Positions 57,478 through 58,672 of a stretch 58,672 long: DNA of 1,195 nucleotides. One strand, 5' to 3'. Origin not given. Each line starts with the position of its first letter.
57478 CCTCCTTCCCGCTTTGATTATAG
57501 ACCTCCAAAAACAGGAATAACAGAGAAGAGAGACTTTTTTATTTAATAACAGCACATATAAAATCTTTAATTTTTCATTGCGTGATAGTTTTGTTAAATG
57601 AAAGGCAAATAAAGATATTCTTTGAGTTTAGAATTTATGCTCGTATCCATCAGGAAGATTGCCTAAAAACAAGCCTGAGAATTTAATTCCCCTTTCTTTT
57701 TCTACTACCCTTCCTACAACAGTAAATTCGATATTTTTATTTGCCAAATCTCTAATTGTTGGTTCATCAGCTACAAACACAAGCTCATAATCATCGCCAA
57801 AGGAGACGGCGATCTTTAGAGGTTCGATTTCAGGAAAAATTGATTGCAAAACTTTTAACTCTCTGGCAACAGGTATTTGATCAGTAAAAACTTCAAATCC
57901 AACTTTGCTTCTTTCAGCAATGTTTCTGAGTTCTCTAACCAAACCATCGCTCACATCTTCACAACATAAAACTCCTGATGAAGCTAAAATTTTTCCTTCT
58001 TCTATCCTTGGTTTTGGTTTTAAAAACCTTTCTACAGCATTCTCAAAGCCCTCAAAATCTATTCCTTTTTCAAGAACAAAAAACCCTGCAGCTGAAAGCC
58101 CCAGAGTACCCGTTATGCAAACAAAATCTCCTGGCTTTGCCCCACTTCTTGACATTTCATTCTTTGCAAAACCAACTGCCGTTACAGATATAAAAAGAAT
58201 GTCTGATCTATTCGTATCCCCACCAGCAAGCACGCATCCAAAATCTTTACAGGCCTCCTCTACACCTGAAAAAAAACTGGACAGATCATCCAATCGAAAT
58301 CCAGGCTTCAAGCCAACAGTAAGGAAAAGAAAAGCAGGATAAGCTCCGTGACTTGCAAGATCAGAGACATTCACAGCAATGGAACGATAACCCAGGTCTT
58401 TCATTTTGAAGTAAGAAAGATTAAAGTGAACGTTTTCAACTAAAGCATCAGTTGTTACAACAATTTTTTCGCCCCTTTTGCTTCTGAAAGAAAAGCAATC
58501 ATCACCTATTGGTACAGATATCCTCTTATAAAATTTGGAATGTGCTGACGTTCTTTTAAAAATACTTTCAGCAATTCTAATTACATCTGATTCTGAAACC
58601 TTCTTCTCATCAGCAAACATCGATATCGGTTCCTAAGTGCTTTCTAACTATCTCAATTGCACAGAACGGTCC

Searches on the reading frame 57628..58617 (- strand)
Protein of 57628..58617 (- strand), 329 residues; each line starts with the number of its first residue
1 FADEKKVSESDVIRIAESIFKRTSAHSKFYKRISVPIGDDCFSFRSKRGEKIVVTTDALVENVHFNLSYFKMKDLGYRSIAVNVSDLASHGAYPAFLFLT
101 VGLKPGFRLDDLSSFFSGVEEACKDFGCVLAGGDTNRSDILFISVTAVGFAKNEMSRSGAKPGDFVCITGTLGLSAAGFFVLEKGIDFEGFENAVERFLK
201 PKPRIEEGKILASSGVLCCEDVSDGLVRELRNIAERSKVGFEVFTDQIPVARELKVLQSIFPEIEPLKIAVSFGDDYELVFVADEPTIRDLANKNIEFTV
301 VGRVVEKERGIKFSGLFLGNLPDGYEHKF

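Call 84: search_protein_families(library=pfam, proteins=[window:57628-58617:-], max_evalue=0.00001)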
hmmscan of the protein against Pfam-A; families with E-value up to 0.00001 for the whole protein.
window:57628-58617:- (329 aa): 2 families
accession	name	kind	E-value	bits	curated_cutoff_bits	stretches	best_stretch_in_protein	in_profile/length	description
PF00586.29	AIRS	-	7.4e-24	84.8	24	1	38-150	1-111/112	AIR synthase related protein, N-terminal domain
PF02769.27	AIRS_C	-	2.5e-16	60.7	23.1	1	161-310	1-151/156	AIR synthase related protein, C-terminal domain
